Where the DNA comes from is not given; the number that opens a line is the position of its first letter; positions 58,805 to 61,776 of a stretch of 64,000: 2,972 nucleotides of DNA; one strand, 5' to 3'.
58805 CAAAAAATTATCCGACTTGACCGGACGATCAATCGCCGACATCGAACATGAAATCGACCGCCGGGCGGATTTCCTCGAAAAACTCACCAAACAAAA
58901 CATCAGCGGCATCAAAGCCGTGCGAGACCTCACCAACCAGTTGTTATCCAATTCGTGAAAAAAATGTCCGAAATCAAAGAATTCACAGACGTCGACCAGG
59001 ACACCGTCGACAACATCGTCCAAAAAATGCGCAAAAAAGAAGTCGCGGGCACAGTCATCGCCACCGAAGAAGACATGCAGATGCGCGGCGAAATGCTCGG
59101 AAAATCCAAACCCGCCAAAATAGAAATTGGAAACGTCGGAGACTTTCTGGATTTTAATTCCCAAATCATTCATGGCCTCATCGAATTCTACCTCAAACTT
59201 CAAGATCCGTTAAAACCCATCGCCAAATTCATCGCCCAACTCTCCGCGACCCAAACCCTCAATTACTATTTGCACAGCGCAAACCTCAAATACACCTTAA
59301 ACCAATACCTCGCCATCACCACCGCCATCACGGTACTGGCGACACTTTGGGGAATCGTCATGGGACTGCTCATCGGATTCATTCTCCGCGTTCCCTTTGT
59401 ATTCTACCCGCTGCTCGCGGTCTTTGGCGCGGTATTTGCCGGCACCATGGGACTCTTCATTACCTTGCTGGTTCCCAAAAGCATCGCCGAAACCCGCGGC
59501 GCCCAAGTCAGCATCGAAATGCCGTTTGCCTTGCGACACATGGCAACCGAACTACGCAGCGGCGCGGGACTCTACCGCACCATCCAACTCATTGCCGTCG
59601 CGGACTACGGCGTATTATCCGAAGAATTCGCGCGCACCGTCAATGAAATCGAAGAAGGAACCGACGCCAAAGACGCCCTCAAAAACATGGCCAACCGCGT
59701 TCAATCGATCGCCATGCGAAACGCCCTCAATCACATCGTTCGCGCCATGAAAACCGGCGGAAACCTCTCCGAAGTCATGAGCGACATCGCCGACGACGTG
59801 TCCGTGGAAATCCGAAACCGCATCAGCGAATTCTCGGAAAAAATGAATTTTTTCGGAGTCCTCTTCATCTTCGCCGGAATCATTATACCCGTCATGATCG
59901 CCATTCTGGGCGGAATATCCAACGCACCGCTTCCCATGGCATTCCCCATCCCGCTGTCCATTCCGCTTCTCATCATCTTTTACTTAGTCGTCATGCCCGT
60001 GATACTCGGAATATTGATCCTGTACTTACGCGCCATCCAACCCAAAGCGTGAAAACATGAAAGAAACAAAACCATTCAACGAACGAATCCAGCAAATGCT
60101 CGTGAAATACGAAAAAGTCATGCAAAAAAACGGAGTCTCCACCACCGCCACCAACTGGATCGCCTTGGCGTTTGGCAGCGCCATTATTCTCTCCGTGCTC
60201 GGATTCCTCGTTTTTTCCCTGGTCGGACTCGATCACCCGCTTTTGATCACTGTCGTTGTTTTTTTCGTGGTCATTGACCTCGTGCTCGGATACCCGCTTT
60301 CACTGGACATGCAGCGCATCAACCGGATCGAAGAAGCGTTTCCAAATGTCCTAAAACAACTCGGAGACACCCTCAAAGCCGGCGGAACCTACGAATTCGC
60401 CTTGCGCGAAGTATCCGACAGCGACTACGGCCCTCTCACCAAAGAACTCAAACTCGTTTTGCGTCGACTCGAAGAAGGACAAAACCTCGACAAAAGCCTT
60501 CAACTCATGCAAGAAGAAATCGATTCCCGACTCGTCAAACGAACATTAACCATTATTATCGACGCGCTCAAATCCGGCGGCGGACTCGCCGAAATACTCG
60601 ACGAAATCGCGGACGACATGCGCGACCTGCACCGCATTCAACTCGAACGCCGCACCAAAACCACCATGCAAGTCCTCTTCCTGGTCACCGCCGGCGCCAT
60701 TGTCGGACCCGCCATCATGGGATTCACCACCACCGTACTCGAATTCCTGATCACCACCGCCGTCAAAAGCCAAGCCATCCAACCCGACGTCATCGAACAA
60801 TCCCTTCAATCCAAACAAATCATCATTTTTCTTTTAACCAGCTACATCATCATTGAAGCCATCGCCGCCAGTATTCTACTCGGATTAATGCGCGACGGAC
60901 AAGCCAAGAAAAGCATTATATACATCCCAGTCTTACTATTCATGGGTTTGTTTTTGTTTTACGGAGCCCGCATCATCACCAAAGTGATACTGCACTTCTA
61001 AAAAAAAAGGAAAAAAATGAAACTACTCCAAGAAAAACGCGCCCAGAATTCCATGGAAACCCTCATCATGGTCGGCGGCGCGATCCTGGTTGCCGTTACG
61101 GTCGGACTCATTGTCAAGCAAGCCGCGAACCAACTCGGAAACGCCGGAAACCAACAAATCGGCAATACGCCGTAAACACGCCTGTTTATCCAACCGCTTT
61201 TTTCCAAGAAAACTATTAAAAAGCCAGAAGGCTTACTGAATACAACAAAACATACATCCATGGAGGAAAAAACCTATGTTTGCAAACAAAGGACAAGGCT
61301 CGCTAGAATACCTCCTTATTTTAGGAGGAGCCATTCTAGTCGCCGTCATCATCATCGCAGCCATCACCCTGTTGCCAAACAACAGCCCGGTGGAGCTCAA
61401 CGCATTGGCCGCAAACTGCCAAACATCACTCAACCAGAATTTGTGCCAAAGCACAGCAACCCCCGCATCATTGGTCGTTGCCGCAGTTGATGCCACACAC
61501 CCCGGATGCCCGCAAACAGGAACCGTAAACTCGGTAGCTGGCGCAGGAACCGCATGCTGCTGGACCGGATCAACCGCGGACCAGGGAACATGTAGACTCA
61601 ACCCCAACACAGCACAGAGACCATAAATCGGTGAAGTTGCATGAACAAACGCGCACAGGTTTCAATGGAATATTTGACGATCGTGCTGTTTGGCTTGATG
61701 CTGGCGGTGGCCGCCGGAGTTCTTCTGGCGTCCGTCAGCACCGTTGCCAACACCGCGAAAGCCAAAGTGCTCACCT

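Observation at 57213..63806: Complete Epd/Tad-like archaeal type IV pilus locus with split platform proteins and sub-60-aa pilins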

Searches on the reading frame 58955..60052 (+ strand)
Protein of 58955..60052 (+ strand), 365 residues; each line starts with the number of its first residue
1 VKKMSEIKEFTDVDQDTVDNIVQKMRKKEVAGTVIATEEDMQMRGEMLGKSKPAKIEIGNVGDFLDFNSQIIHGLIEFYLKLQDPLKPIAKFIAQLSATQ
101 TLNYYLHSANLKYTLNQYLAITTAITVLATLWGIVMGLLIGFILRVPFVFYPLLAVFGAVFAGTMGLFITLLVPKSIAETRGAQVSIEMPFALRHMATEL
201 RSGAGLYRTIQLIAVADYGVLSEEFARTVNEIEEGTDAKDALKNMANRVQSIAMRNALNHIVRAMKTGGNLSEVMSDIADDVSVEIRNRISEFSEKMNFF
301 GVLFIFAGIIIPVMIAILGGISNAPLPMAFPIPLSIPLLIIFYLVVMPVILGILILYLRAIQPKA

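Call 3: search_protein_families(library=pfam, proteins=[window:58955-60052:+], max_evalue=1)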
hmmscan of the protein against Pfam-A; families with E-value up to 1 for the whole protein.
window:58955-60052:+ (365 aa): 3 families
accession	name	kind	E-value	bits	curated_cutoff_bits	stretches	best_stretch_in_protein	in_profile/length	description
PF00482.28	T2SSF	-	7.9e-20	71.5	25.2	1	192-318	1-124/125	Type II secretion system (T2SS), protein F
PF20990.2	DUF2207_C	-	0.00012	22.4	33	2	247-346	86-175/247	Predicted membrane protein (DUF2207) C-terminal domain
PF05591.17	T6SS_VipA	-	0.47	10.7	24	0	224-267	102-146/155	Type VI secretion system, VipA, VC_A0107 or Hcp2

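Call 4: search_protein_families(library=ncbifam, proteins=[window:58955-60052:+], max_evalue=1)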
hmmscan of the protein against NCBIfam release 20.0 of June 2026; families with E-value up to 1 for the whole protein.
window:58955-60052:+ (365 aa): 4 families
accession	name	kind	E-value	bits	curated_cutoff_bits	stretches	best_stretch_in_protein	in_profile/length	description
NF046075.1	UpsF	equivalog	3.9e-07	29.2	400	1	101-346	15-248/484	membrane pilin protein UpsF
NF004705.1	PRK06041.1-3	equivalog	2.3e-05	23.6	400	1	127-317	196-375/465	archaellar assembly protein ArlJ/FlaJ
TIGR02120.1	GspF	equivalog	0.0013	18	424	1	195-318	274-391/401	type II secretion system inner membrane protein GspF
NF011112.0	PRK14540.1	equivalog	0.088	12.7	202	1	15-73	56-116/135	nucleoside-diphosphate kinase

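Call 33: search_solved_structures(query=window:58955-60052:+, max_evalue=1)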
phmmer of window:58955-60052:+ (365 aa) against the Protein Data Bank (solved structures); distinct sequences matched with E-value up to 1: 1.
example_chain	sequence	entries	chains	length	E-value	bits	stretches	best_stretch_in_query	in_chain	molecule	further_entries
1vpl_A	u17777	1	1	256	0.39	13.1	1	151-250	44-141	ABC transporter, ATP-binding protein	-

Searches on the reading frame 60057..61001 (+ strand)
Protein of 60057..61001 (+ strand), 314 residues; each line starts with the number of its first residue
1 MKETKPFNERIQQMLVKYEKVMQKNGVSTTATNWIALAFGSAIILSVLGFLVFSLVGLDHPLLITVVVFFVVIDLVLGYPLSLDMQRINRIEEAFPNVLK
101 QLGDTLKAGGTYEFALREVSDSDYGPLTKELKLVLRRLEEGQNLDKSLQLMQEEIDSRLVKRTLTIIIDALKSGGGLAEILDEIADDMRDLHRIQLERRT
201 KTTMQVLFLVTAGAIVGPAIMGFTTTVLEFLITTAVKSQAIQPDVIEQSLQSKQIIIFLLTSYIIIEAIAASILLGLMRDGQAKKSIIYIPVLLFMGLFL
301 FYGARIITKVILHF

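Call 3: search_protein_families(library=pfam, proteins=[window:60057-61001:+], max_evalue=1)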
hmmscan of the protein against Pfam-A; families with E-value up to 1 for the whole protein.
window:60057-61001:+ (314 aa): 1 family
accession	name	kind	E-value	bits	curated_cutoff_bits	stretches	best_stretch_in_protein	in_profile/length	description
PF00482.28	T2SSF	-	4.9e-20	72.2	25.2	1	99-223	2-122/125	Type II secretion system (T2SS), protein F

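Call 4: search_protein_families(library=ncbifam, proteins=[window:60057-61001:+], max_evalue=1)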
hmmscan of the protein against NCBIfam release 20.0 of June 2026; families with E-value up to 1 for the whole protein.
window:60057-61001:+ (314 aa): 5 families
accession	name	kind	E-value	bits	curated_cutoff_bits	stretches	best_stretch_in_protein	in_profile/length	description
NF004705.1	PRK06041.1-3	equivalog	1.4e-24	86.9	400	1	14-313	171-463/465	archaellar assembly protein ArlJ/FlaJ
NF004704.2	PRK06041.1-2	equivalog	8.9e-18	64.3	550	1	34-312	275-554/555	archaellar assembly protein ArlJ/FlaJ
NF046075.1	UpsF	equivalog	4.8e-14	52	400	1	44-254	264-447/484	membrane pilin protein UpsF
NF004703.2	PRK06041.1-1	equivalog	1.4e-08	33.5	570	1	36-248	236-437/525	archaellar assembly protein ArlJ/FlaJ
NF033634.1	SLATT_1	domain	0.34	10.9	41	1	8-67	3-65/132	SLATT domain-containing protein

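Call 34: search_solved_structures(query=window:60057-61001:+, max_evalue=1)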
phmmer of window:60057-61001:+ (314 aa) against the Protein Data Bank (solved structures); distinct sequences matched with E-value up to 1: 4.
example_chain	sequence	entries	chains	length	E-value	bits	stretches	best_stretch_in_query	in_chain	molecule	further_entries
6o0i_A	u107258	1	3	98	0.46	13.2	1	116-197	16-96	Design construct XAA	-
6nz3_A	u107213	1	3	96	0.54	12.9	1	116-197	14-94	Design construct XAA_GGHN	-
6nye_A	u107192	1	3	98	0.76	12.4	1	116-197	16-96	Design construct XAX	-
6nyk_A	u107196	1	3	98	0.81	12.4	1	116-197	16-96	Design construct XAX_GGDQ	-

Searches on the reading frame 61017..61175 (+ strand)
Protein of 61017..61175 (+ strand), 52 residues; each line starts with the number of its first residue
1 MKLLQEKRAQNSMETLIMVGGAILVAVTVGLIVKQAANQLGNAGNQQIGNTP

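Call 3: search_protein_families(library=pfam, proteins=[window:61017-61175:+], max_evalue=1)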
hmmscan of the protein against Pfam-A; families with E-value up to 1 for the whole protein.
window:61017-61175:+ (52 aa): 1 family
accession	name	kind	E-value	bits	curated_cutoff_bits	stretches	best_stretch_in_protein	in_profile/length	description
PF04021.17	Class_IIIsignal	-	0.003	17.9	23.7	1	7-30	1-24/27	Class III signal peptide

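Call 4: search_protein_families(library=ncbifam, proteins=[window:61017-61175:+], max_evalue=1)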
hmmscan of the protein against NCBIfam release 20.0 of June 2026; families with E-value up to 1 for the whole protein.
window:61017-61175:+ (52 aa): 1 family
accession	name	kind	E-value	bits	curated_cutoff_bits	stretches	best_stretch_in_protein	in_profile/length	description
NF009517.0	PRK12876.1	equivalog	0.058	12.8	419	1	8-39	41-72/300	prenyltransferase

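Call 50: list_cluster_members(proteins=[window:61017-61175:+, window:61641-61811:+, window:61665-61811:+, window:61276-61626:+, window:63447-63806:+, window:61889-62983:+])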
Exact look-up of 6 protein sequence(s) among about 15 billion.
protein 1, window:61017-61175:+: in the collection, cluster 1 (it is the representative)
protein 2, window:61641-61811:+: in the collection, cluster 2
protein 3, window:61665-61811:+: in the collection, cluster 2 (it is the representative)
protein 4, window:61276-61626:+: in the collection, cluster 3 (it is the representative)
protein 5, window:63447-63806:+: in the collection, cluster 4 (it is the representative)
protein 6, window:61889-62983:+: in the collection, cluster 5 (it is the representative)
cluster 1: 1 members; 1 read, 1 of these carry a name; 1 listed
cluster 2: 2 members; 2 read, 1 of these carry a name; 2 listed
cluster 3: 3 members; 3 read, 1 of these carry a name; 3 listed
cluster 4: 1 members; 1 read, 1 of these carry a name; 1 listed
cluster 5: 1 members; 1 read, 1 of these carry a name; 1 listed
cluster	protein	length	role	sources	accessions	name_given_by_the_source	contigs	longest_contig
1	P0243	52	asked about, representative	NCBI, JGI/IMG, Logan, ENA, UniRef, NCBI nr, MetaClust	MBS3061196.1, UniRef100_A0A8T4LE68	MAG: hypothetical protein J4215_01275 [Candidatus Diapherotrites archaeon] | Class III signal peptide-containing protein n=1 Tax=Candidatus Iainarchaeum sp. ... | hypothetical protein [Candidatus Diapherotrites archaeon]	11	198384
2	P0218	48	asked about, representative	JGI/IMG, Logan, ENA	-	-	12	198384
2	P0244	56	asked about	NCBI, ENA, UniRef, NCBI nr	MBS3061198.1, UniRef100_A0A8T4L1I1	MAG: hypothetical protein J4215_01285 [Candidatus Diapherotrites archaeon] | Uncharacterized protein n=1 Tax=Candidatus Iainarchaeum sp. TaxID=3101447 ... | hypothetical protein [Candidatus Diapherotrites archaeon]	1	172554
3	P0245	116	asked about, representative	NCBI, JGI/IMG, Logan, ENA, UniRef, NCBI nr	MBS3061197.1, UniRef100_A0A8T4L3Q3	MAG: class III signal peptide-containing protein [Candidatus Diapherotrites archaeon] | Class III signal peptide-containing protein n=1 Tax=Candidatus Iainarchaeum sp. ... | class III signal peptide-containing protein [Candidatus Diapherotrites archaeon]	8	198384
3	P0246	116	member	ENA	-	-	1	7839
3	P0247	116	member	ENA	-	-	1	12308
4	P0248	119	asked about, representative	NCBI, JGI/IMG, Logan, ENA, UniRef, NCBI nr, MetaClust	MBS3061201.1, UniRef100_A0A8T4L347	MAG: hypothetical protein J4215_01300 [Candidatus Diapherotrites archaeon] | Uncharacterized protein n=1 Tax=Candidatus Iainarchaeum sp. TaxID=3101447 ... | hypothetical protein [Candidatus Diapherotrites archaeon]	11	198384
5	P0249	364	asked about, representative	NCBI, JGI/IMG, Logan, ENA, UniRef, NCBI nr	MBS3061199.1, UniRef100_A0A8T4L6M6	MAG: prepilin peptidase [Candidatus Diapherotrites archaeon] | Prepilin peptidase n=1 Tax=Candidatus Iainarchaeum sp. TaxID=3101447 ... | prepilin peptidase [Candidatus Diapherotrites archaeon]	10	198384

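Call 66: search_solved_structures(query=A3, max_evalue=10)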
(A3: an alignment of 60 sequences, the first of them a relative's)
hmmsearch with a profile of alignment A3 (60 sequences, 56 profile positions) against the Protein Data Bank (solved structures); distinct sequences matched with E-value up to 10: 9.
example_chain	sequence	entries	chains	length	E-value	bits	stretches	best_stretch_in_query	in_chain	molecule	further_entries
8u1k_A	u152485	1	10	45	0.22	14.6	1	8-44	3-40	PilA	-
2lly_A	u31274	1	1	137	0.48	13.5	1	10-34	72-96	Neuronal acetylcholine receptor subunit alpha-4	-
5vkq_A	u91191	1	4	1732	0.8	12.8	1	9-41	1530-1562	No mechanoreceptor potential C isoform L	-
8e1e_A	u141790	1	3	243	1.2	12.2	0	20-42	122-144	SG122_C3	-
1oed_E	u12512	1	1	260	1.7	11.8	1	11-33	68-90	Acetylcholine receptor gamma subunit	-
5kxi_A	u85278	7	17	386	2.2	11.4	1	10-34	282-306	Neuronal acetylcholine receptor subunit alpha-4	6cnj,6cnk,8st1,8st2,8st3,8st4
6usf_A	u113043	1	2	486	2.9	11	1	10-34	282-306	chimera of soluble cytochrome b562 (BRIL) and neuronal acetylcholine receptor subunit alph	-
6ur8_A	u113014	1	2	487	3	11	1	10-34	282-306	Chimera of soluble cytochrome b562 (BRIL) and neuronal acetylcholine receptor subunit alph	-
8ssz_A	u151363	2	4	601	3.8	10.6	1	10-34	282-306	Neuronal acetylcholine receptor subunit alpha-4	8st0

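Call 67: search_solved_structures(query=A3, max_evalue=0.3, show_alignments=1)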
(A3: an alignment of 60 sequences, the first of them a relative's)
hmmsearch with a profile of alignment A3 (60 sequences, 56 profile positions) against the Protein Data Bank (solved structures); distinct sequences matched with E-value up to 0.3: 1.
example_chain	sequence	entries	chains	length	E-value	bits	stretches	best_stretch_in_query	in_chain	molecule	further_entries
8u1k_A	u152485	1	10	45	0.22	14.6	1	8-44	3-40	PilA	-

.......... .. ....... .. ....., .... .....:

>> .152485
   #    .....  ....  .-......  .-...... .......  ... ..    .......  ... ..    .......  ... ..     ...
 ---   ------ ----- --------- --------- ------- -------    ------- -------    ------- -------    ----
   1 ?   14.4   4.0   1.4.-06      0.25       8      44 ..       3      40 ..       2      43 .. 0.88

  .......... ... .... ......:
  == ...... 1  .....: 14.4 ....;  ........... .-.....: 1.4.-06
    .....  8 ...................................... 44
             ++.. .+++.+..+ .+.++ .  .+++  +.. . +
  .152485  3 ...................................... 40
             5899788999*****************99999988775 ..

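Call 73: predict_structure(alignment_id=A3)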
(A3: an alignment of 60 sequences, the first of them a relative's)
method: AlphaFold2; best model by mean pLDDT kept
length: 56 residues; sequences in the alignment: 60
mean_pLDDT: 94.2   pTM: 0.55
mean pLDDT of the five models: 94.2, 91.1, 89.4, 89.0, 89.0
residues with pLDDT >= 90: 47; 70-90: 8; 50-70: 1; < 50: 0
segments of 3 or more residues with pLDDT < 50: none
pLDDT, mean of each block of 10 residues (from residue 1): 84 97 98 98 97 91
secondary structure, 60 per line:
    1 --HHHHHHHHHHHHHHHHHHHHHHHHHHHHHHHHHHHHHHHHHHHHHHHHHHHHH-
elements in order: H3-55

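Call 75: fold_search(model_id=the predicted structure, library=pdb)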
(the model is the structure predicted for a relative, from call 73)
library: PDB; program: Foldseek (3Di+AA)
matches with E <= 10: 0; with E <= 0.001: 0
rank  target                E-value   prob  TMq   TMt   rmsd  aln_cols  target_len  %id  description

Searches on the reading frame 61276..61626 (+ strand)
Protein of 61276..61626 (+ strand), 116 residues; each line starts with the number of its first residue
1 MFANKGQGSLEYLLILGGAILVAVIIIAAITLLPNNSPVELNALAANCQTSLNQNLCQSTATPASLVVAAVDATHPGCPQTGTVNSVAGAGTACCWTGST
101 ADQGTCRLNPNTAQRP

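Call 3: search_protein_families(library=pfam, proteins=[window:61276-61626:+], max_evalue=1)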
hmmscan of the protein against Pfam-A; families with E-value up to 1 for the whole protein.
window:61276-61626:+ (116 aa): 2 families
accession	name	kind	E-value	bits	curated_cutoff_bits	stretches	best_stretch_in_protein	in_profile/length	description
PF04021.17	Class_IIIsignal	-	9.6e-07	29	23.7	1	4-27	1-24/27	Class III signal peptide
PF16990.11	CBM_35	-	0.16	12.7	28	0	64-109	8-53/121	Carbohydrate binding module (family 35)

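Call 4: search_protein_families(library=ncbifam, proteins=[window:61276-61626:+], max_evalue=1)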
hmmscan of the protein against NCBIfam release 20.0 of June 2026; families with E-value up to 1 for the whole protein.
window:61276-61626:+ (116 aa): 1 family
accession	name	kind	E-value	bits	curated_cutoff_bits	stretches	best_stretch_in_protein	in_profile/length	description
TIGR04205.1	classIII_w_PIP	hypoth_equivalog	0.077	13.1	65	1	4-26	1-23/67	class III signal peptide domain-containing protein, archaeosortase D/PIP-CTERM system-associated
